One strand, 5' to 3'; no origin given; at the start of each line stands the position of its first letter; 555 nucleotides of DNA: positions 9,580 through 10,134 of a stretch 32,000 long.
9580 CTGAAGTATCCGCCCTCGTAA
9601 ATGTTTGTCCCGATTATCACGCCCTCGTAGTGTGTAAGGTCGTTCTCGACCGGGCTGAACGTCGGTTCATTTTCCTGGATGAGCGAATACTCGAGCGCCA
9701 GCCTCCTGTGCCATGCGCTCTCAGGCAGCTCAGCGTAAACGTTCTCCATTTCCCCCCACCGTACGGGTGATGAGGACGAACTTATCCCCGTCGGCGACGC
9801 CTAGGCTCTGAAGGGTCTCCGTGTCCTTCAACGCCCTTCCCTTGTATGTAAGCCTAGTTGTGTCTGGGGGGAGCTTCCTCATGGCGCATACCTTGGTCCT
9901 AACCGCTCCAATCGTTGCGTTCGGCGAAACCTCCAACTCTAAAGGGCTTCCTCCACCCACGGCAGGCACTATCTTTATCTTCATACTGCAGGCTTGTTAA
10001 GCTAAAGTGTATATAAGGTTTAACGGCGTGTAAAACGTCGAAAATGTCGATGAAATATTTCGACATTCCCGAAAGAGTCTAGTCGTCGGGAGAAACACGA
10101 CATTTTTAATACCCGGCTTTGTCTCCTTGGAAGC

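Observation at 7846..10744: Complete eukaryote-type ubiquitylation cassette: Ub-E2-E1-RING operon plus a divergent Rpn11-like JAMM protease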

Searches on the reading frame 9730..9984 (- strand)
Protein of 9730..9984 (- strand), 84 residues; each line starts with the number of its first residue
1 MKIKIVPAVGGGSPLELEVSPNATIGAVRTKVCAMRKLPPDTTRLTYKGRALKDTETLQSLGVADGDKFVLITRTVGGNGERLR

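Call 3: search_protein_families(library=pfam, proteins=[window:9730-9984:-], max_evalue=0.1)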
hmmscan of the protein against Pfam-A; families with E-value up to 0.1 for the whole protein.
window:9730-9984:- (84 aa): 6 families
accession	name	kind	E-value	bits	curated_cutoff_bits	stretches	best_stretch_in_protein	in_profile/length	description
PF00240.29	ubiquitin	-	1.2e-12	47.8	25.4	1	12-74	8-70/72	Ubiquitin family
PF11976.14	Rad60-SLD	-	1.4e-07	31.6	23.8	1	11-68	9-67/72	Ubiquitin-2 like Rad60 SUMO-like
PF11470.14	TUG-UBL1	-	0.0016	18.9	23.3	1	16-68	9-62/65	TUG ubiquitin-like domain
PF23326.1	UBL_UBAC1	-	0.0022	18.3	27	1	45-74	71-99/109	UBAC1 UBL-like domain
PF08817.16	YukD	-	0.0032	18.6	27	1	47-71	52-76/76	WXG100 protein secretion system (Wss), protein YukD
PF21696.3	TECR_N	-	0.012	16.1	27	1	19-64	20-68/77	TECR, ubiquitin-like domain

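Call 4: search_protein_families(library=ncbifam, proteins=[window:9730-9984:-], max_evalue=0.1)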
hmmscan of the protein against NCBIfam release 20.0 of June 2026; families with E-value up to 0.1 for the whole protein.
window:9730-9984:- (84 aa): 1 family
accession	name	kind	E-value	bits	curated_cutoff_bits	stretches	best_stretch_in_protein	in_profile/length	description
TIGR00601.1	rad23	equivalog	3.9e-05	23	207.3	1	15-72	13-73/381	UV excision repair protein Rad23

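Call 5: search_solved_structures(query=window:9730-9984:-, max_evalue=0.001, show_alignments=2)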
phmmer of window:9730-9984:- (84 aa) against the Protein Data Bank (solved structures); distinct sequences matched with E-value up to 0.001: 313 (the best 60 are shown).
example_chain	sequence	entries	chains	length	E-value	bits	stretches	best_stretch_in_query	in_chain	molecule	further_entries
8q7r_U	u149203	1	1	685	1.5e-70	235.1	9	12-78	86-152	Ubiquitin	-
8pql_U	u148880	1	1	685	6.4e-70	233.1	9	12-78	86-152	Ubiquitin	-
8pql_E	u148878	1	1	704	7.4e-70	232.9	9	12-78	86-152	Polyubiquitin-C,Nucleotide exchange factor SIL1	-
2mqj_A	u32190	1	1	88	2.2e-47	161.4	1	1-84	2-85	Ubiquitin-like protein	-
6fj7_A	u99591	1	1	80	1.6e-45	155.5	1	1-78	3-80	Ubiquitin-like protein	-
6fnn_C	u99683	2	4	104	3.8e-45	154.3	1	1-78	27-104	Ubiquitin-like protein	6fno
5zew_A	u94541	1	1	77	8.8e-45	153.1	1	1-77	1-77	Ubiquitin-like protein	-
5b83_A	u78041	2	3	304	3.7e-32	113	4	12-78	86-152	tetra ubiquitin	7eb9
7yui_A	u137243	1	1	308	3.7e-32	113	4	12-78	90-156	Polyubiquitin-C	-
5h07_A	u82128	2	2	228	6.7e-24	86.7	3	12-78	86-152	Polyubiquitin-C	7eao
4ksl_D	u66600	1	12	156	2.1e-15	59.7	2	11-78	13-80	Polyubiquitin-C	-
2zvn_A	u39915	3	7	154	2.1e-15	59.7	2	12-78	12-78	UBC protein | Ubiquitin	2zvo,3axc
2w9n_A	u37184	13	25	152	2.2e-15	59.7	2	12-78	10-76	UBIQUITIN | Polyubiquitin-C | Polyubiquitin-B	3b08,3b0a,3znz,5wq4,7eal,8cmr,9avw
7tv4_C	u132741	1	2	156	2.2e-15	59.6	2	12-78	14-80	Polyubiquitin-C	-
4zqs_A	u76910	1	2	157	2.3e-15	59.6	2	12-78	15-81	ubiquitin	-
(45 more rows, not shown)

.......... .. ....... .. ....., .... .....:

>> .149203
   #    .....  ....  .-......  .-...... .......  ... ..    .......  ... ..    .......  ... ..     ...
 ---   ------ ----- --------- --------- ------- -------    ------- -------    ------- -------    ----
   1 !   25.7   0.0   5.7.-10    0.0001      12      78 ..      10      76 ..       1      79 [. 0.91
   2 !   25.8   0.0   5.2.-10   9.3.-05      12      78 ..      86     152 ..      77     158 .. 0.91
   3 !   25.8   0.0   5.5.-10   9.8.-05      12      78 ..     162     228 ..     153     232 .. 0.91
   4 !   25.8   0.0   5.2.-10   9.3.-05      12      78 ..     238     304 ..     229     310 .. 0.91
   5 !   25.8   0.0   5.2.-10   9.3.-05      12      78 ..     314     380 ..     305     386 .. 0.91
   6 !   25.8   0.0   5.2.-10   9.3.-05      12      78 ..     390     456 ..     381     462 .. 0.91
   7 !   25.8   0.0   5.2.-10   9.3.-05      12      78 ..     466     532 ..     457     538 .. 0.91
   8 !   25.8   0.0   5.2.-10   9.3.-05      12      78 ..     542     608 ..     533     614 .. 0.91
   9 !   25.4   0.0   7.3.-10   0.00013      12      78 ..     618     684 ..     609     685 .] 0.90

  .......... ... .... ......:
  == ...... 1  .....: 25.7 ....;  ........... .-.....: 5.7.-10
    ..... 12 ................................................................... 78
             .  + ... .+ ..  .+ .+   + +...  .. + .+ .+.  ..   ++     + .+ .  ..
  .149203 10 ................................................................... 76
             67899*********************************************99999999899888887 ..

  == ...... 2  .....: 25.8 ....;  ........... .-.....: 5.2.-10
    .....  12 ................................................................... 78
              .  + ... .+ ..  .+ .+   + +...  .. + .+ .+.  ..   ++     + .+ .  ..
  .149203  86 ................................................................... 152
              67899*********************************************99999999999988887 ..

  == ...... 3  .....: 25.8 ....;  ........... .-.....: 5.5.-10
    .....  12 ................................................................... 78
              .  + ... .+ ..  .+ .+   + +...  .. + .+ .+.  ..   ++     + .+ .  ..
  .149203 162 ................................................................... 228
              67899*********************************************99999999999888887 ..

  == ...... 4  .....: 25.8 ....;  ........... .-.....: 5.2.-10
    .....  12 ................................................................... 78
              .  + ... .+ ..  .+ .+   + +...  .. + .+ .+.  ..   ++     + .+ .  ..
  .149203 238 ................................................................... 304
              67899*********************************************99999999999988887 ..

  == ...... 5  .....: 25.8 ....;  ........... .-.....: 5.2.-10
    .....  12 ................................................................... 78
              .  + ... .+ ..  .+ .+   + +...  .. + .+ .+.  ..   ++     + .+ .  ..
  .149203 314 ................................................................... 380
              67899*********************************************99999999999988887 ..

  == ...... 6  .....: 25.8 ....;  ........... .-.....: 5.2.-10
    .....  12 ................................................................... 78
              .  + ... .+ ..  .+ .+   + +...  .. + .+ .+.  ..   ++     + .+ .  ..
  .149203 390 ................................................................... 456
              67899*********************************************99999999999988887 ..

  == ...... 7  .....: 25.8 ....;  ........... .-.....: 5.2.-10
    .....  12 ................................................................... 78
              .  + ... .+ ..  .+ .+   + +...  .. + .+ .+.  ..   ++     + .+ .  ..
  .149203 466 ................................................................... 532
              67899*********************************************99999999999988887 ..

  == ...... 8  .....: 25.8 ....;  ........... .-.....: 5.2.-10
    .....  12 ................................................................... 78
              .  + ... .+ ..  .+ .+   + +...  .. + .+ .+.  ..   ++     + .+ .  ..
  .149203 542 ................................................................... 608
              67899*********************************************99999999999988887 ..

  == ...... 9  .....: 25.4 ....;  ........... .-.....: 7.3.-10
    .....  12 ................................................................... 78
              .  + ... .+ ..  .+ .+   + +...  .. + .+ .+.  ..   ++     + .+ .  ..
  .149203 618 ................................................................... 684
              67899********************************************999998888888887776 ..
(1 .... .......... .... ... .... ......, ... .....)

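Call 9: list_cluster_members(proteins=[window:9730-9984:-, window:9243-9749:-, window:8051-9241:-, window:7846-8076:-, window:10127-10744:+, window:5884-6573:-, window:7531-7842:-, window:6703-7536:+, window:10695-11531:+])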
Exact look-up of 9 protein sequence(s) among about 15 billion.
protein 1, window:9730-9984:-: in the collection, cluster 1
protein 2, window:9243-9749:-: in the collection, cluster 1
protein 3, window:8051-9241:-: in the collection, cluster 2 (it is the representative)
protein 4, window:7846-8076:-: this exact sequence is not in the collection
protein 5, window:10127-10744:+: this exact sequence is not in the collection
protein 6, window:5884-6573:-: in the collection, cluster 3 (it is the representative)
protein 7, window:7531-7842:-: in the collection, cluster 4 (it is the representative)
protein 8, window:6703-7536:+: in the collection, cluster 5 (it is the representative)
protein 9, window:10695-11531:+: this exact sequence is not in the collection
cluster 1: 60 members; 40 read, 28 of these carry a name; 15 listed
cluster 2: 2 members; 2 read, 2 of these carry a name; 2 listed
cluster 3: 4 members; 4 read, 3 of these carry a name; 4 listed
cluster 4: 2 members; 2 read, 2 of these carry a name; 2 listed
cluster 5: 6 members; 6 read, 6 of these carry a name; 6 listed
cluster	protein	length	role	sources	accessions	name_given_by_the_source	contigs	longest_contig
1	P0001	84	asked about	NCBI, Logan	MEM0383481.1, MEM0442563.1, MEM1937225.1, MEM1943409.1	MAG: ubiquitin-like domain-containing protein [Candidatus Caldarchaeum sp.]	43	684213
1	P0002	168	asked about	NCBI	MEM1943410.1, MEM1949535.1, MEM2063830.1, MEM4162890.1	MAG: ubiquitin-conjugating enzyme E2 [Candidatus Caldarchaeum sp.]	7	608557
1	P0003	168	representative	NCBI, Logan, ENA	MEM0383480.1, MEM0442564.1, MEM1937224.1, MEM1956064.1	MAG: ubiquitin-conjugating enzyme E2 [Candidatus Caldarchaeum sp.]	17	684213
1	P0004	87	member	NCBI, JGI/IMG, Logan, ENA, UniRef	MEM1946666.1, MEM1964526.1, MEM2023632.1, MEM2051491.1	MAG: ubiquitin-like domain-containing protein [Candidatus Caldarchaeum sp.] | Ubiquitin-like domain-containing protein n=1 Tax=Caldiarchaeum subterraneum TaxID=311458 ...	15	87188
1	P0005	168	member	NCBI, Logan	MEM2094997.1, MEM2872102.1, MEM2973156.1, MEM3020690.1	MAG: ubiquitin-conjugating enzyme E2 [Candidatus Caldarchaeum sp.]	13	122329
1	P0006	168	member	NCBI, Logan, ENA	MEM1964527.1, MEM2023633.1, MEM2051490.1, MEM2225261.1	MAG: ubiquitin-conjugating enzyme E2 [Candidatus Caldarchaeum sp.]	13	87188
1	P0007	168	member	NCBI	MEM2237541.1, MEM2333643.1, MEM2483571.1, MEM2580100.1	MAG: ubiquitin-conjugating enzyme E2 [Candidatus Caldarchaeum sp.]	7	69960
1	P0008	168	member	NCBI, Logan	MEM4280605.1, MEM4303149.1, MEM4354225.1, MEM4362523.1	MAG: ubiquitin-conjugating enzyme E2 [Candidatus Caldarchaeum sp.]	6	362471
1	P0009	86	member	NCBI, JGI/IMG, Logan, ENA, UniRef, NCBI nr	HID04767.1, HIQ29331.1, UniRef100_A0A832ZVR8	MAG TPA: hypothetical protein EYH45_02065 [Candidatus Caldiarchaeum subterraneum] | Ubiquitin-like domain-containing protein n=1 Tax=Caldiarchaeum subterraneum TaxID=311458 ... | hypothetical protein [Aigarchaeota archaeon]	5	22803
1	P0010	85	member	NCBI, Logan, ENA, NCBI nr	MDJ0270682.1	MAG: ubiquitin family protein [Aigarchaeota archaeon] | ubiquitin family protein [Candidatus Pelearchaeum maunauluense]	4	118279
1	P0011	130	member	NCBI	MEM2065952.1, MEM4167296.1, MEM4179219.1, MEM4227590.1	MAG: ubiquitin-conjugating enzyme E2, partial [Candidatus Caldarchaeum sp.]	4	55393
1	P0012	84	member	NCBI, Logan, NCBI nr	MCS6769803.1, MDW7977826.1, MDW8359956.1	MAG: ubiquitin family protein [Candidatus Caldarchaeum sp.] | ubiquitin family protein [Candidatus Caldarchaeum sp.]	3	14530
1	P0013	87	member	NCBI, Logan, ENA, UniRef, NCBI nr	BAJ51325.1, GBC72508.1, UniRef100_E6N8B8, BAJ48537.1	ubiquitin-like protein [Candidatus Caldarchaeum subterraneum] | Ubiquitin-like protein n=1 Tax=Caldiarchaeum subterraneum TaxID=311458 RepID=E6N8B8_CALS0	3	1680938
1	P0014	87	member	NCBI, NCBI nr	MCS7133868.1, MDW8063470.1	MAG: ubiquitin-like domain-containing protein [Candidatus Caldarchaeum sp.] | ubiquitin family protein [Candidatus Caldarchaeum sp.]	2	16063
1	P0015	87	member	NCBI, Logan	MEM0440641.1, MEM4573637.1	MAG: ubiquitin-like domain-containing protein [Candidatus Caldarchaeum sp.]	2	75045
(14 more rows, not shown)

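Call 17: find_encoding_contigs(protein=P0013, flank=10000, max_places=3)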
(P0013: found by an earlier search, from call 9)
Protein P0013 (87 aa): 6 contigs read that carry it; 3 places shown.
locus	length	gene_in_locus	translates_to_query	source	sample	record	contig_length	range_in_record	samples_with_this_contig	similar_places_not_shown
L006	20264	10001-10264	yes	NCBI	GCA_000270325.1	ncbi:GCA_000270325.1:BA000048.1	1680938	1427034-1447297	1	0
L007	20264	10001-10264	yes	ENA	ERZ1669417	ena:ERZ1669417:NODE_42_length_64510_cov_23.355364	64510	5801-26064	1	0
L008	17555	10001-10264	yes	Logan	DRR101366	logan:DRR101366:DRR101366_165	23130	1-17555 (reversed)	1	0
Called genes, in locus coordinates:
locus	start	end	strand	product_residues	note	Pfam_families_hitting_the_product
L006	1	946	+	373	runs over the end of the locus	PF07995:GSDH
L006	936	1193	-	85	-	-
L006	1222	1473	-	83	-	-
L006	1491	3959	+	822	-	PF17900:Peptidase_M1_N, PF01433:Peptidase_M1, PF13646:HEAT_2, PF02985:HEAT (faint), PF03130:HEAT_PBS (faint), PF13646:HEAT_2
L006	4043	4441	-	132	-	PF00571:CBS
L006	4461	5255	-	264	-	PF00702:Hydrolase, PF13344:Hydrolase_6, PF13419:HAD_2 (weak), PF13242:Hydrolase_like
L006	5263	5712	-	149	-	PF01978:TrmB (weak), PF12840:HTH_20 (weak), PF13404:HTH_AsnC-type, PF13412:HTH_24, PF01022:HTH_5 (faint), PF09904:HTH_43 (weak), PF01037:AsnC_trans_reg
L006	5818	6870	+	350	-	PF00108:Thiolase_N (weak), PF08540:HMG_CoA_synt_C (faint), PF08541:ACP_syn_III_C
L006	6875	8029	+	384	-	PF00108:Thiolase_N, PF22691:Thiolase_C_1, PF02803:Thiolase_C (weak)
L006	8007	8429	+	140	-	PF12172:zf-ChsH2 (faint), PF01796:OB_ChsH2_C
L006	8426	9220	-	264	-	-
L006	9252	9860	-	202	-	PF01398:JAB, PF03665:UPF0172 (weak), PF14464:Prok-JAB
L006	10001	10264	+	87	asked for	PF11976:Rad60-SLD, PF00240:ubiquitin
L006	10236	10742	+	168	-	PF00179:UQ_con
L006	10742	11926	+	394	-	PF00899:ThiF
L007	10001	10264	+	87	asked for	PF11976:Rad60-SLD, PF00240:ubiquitin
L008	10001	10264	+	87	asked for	PF11976:Rad60-SLD, PF00240:ubiquitin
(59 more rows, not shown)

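Call 44: find_encoding_contigs(protein=P0010, flank=9000, max_places=2)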
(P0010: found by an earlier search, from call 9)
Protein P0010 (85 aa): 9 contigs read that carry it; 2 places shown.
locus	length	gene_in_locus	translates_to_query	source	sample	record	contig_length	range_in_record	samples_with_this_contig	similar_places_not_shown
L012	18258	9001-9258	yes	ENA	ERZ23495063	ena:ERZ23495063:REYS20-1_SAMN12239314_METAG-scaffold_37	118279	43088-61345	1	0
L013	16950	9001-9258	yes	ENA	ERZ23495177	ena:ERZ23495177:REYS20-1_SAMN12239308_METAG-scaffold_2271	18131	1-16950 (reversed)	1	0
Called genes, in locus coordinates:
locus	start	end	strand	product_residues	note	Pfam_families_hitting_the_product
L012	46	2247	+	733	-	PF02359:CDC48_N, PF02933:CDC48_2, PF05496:RuvB_N, PF13191:AAA_16 (weak), PF00004:AAA, PF17862:AAA_lid_3, PF00004:AAA, PF17862:AAA_lid_3, +27 more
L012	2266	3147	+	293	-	PF01972:SDH_protease, PF25145:NfeD1b_N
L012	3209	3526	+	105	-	-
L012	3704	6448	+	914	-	PF01411:tRNA-synt_2c, PF07973:tRNA_SAD, PF02272:DHHA1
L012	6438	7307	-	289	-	PF00466:Ribosomal_L10, PF17777:RL10P_insert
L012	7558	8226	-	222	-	PF00687:Ribosomal_L1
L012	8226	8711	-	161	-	PF03946:Ribosomal_L11_N, PF00298:Ribosomal_L11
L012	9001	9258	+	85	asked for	PF11976:Rad60-SLD (weak), PF00240:ubiquitin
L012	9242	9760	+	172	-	PF00179:UQ_con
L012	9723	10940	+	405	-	PF00899:ThiF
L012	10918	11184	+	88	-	PF03107:C1_2 (weak), PF13639:zf-RING_2 (weak)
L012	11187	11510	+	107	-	-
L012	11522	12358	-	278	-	-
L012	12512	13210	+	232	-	PF13639:zf-RING_2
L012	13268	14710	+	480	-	PF00587:tRNA-synt_2b, PF03129:HGTP_anticodon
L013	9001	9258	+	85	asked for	PF11976:Rad60-SLD (weak), PF00240:ubiquitin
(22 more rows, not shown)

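Call 45: find_encoding_contigs(protein=P0009, flank=9000, max_places=2)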
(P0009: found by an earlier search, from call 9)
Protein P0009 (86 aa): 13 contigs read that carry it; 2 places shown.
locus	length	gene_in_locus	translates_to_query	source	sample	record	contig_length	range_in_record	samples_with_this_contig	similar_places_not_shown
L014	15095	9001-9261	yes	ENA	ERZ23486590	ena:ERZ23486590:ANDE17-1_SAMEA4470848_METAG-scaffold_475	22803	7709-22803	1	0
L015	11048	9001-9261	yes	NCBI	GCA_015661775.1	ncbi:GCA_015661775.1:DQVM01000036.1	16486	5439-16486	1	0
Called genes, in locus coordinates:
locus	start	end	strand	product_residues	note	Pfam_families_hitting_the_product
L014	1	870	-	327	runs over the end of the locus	PF00520:Ion_trans (weak), PF07885:Ion_trans_2, PF02254:TrkA_N, PF02080:TrkA_C (weak)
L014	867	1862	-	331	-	PF00924:MS_channel_2nd, PF21082:MS_channel_3rd (weak)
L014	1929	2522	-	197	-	PF01917:Flagellin_arch-type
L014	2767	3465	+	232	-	-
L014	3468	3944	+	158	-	PF01917:Flagellin_arch-type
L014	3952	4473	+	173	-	-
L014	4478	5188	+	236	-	PF06745:ATPase, PF20720:nSTAND3 (faint), PF05763:DUF835 (weak)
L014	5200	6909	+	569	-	PF00437:T2SSE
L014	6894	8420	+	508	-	-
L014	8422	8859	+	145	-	-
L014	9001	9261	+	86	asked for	PF11976:Rad60-SLD, PF00240:ubiquitin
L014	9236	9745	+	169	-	PF00179:UQ_con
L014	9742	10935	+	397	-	PF00899:ThiF, PF00240:ubiquitin (faint)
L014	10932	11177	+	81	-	PF13639:zf-RING_2, PF13923:zf-C3HC4_2 (weak)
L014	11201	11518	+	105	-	-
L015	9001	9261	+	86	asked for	PF11976:Rad60-SLD, PF00240:ubiquitin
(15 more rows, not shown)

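Call 51: search_protein_families(library=padloc, proteins=[window:9730-9984:-], max_evalue=0.01)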
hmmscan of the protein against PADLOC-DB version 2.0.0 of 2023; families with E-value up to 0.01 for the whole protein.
window:9730-9984:- (84 aa): 0 families
